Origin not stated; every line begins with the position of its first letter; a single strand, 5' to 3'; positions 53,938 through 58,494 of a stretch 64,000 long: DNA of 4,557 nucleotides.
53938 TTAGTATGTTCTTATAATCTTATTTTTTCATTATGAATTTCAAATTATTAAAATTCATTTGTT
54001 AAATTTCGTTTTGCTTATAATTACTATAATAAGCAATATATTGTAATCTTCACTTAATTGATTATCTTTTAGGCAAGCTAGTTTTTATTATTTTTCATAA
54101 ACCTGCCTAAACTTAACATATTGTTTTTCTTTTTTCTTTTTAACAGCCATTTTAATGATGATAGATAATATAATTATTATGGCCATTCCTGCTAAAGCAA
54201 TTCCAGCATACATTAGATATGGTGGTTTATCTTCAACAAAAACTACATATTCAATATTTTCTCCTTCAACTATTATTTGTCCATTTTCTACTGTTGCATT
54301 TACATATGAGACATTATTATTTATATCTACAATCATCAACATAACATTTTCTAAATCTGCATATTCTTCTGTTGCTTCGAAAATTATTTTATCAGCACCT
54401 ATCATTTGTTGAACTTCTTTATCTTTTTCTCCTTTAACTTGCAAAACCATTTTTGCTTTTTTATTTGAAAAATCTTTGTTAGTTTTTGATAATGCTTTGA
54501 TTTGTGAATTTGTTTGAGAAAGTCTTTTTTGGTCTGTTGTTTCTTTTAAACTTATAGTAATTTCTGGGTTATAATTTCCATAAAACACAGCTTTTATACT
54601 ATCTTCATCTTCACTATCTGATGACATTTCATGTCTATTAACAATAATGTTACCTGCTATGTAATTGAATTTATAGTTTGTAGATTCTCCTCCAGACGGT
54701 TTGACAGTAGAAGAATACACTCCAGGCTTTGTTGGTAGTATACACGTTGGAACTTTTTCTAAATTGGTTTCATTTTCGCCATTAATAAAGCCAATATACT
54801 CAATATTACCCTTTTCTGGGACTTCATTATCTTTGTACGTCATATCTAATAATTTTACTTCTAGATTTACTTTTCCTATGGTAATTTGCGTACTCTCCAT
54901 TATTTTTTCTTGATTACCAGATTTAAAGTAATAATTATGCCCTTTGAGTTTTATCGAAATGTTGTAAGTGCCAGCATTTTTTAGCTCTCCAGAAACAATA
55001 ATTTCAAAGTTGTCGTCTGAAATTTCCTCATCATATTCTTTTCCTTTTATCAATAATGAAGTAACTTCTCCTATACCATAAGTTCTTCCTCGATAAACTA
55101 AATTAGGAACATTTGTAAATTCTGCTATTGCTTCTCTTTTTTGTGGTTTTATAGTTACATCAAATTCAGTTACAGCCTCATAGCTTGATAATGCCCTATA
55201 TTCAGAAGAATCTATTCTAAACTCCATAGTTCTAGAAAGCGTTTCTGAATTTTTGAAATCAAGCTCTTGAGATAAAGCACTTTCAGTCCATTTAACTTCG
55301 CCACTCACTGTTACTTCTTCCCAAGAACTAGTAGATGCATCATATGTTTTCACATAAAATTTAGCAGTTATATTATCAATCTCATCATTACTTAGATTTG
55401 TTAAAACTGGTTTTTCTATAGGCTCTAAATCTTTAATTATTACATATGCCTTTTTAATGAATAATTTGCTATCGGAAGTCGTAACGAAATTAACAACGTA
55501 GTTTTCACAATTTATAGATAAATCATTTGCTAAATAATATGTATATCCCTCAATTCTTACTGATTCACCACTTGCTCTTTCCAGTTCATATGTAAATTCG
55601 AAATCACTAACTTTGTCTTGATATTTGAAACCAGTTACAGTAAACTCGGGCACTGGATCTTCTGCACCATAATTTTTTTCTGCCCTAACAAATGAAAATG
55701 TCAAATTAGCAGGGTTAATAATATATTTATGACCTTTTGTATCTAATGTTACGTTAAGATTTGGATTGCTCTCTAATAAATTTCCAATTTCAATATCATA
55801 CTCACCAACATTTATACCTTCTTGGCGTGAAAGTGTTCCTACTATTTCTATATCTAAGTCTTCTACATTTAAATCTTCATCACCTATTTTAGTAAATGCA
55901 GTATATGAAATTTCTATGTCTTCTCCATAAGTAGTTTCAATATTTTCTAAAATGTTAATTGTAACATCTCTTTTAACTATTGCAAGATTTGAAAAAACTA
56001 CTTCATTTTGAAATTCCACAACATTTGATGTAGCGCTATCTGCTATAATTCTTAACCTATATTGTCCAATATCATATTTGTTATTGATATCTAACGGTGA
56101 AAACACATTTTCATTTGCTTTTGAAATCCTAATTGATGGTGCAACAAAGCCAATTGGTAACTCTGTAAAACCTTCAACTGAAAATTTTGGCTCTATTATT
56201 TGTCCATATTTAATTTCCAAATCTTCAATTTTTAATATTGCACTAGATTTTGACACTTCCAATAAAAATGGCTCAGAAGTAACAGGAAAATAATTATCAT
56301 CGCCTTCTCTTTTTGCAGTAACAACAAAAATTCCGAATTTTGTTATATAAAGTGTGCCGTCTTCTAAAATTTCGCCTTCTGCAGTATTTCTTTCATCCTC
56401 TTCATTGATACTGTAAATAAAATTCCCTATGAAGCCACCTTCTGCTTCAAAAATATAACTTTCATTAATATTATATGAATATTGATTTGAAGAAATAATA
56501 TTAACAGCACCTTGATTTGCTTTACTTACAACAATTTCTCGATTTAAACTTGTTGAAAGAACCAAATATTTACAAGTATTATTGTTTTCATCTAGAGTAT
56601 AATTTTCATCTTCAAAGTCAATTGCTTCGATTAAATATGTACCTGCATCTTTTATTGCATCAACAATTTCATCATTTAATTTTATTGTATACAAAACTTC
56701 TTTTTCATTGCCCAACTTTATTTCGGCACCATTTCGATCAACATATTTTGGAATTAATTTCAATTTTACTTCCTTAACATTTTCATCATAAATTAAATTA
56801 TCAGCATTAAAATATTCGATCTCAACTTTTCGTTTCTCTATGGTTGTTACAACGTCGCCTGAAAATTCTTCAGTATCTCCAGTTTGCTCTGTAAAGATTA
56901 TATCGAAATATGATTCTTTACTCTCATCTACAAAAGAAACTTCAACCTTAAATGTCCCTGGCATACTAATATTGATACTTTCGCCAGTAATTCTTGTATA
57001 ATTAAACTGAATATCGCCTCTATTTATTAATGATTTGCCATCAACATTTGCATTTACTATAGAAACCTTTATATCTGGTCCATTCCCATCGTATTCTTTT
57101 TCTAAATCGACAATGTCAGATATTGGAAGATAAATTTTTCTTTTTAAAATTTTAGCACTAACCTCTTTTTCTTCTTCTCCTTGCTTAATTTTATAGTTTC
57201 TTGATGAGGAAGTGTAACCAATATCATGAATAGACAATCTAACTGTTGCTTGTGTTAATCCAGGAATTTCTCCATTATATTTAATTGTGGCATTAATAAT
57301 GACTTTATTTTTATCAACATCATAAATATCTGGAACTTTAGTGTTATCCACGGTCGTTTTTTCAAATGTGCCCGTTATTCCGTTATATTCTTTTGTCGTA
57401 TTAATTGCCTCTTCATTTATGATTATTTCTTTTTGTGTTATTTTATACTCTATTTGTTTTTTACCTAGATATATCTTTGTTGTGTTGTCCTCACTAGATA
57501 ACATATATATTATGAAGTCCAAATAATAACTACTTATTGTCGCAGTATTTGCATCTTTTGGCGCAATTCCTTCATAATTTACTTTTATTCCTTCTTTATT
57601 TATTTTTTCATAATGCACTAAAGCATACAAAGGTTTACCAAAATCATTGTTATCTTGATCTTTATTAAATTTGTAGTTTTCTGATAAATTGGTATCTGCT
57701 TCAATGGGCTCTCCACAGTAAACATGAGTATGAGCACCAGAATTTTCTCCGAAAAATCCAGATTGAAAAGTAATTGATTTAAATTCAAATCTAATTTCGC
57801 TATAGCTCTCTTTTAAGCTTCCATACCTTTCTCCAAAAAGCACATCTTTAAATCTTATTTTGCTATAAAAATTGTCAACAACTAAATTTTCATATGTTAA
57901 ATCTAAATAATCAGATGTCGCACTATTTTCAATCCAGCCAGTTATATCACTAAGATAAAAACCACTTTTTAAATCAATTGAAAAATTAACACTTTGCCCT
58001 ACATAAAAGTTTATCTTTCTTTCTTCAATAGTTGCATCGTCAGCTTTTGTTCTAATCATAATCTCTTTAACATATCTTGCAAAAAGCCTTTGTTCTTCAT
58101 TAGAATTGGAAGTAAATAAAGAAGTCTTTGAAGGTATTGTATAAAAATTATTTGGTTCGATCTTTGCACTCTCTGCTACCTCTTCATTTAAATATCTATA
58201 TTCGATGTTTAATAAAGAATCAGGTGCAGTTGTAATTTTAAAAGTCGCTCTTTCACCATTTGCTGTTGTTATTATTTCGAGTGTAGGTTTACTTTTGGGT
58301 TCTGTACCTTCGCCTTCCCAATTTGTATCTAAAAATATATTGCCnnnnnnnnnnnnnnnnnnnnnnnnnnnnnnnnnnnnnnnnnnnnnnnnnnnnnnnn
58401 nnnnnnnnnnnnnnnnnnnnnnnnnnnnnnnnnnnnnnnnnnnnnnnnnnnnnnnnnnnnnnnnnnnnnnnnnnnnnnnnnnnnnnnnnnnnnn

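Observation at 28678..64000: System-level hypothesis: a surface 'capture' array of non-catalytic giant proteins coupled to purely intracellular glycan breakdown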

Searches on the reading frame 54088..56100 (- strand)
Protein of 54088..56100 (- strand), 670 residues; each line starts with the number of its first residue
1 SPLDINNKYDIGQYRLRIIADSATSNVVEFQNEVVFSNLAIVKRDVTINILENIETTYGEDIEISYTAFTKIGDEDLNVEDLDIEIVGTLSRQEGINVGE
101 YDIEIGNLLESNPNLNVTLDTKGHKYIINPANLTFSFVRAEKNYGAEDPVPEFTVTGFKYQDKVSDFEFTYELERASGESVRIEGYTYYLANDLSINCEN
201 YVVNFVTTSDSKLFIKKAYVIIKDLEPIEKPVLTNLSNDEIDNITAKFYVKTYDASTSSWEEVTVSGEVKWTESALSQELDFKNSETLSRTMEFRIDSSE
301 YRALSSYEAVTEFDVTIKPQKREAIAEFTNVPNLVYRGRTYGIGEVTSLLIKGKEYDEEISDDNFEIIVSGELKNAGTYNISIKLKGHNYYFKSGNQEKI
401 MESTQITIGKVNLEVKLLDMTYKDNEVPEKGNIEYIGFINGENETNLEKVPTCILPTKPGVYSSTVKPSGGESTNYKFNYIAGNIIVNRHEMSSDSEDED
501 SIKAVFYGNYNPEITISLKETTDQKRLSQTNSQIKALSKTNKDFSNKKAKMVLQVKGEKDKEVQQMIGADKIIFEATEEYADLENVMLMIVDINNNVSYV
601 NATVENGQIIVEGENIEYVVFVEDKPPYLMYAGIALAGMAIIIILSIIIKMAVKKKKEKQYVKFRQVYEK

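Call 23: search_protein_families(library=pfam, proteins=[window:54088-56100:-], max_evalue=0.5)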
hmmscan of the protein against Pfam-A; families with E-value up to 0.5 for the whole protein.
window:54088-56100:- (670 aa): 2 families
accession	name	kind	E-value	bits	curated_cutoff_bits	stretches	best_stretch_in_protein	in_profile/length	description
PF18676.6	MBG_2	-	1.6e-16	61.1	25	3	138-206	6-67/72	MBG domain (YGX type)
PF25262.1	DUF7862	-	0.013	16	27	1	347-383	31-67/85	Domain of unknown function (DUF7862)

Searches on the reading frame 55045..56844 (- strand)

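Call 80: search_protein_families(library=pfam, proteins=[window:55045-56844:-], max_evalue=1)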
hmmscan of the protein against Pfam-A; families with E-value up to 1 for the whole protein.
window:55045-56844:- (600 aa): 2 families
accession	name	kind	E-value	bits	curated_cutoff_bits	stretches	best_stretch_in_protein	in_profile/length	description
PF18676.6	MBG_2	-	8e-14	52.4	25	2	386-454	6-67/72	MBG domain (YGX type)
PF17883.6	MBG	-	0.0068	17.3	23.3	0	52-90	62-90/97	MBG domain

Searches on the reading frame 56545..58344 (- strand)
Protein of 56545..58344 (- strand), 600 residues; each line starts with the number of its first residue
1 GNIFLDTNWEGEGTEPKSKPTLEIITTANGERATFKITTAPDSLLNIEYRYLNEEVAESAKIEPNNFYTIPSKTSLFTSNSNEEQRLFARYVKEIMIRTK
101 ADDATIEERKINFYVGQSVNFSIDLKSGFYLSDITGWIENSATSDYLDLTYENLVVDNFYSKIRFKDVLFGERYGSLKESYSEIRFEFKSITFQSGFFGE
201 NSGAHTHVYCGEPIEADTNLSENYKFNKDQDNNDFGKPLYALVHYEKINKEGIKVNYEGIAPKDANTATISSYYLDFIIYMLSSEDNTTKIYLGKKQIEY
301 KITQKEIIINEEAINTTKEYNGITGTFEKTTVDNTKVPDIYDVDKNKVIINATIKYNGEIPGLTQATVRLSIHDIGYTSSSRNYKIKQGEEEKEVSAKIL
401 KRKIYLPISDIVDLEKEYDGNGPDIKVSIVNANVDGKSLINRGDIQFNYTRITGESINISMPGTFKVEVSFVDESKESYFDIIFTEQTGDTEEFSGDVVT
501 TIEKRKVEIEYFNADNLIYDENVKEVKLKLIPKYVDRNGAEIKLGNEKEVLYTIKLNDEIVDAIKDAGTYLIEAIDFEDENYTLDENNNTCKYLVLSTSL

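Call 80: search_protein_families(library=pfam, proteins=[window:56545-58344:-], max_evalue=1)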
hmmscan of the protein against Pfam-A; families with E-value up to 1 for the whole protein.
window:56545-58344:- (600 aa): 1 family
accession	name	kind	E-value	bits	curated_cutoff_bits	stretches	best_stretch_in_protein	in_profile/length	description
PF00438.25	S-AdoMet_synt_N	-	0.17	12.8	33.1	0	343-388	44-87/99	S-adenosylmethionine synthetase, N-terminal domain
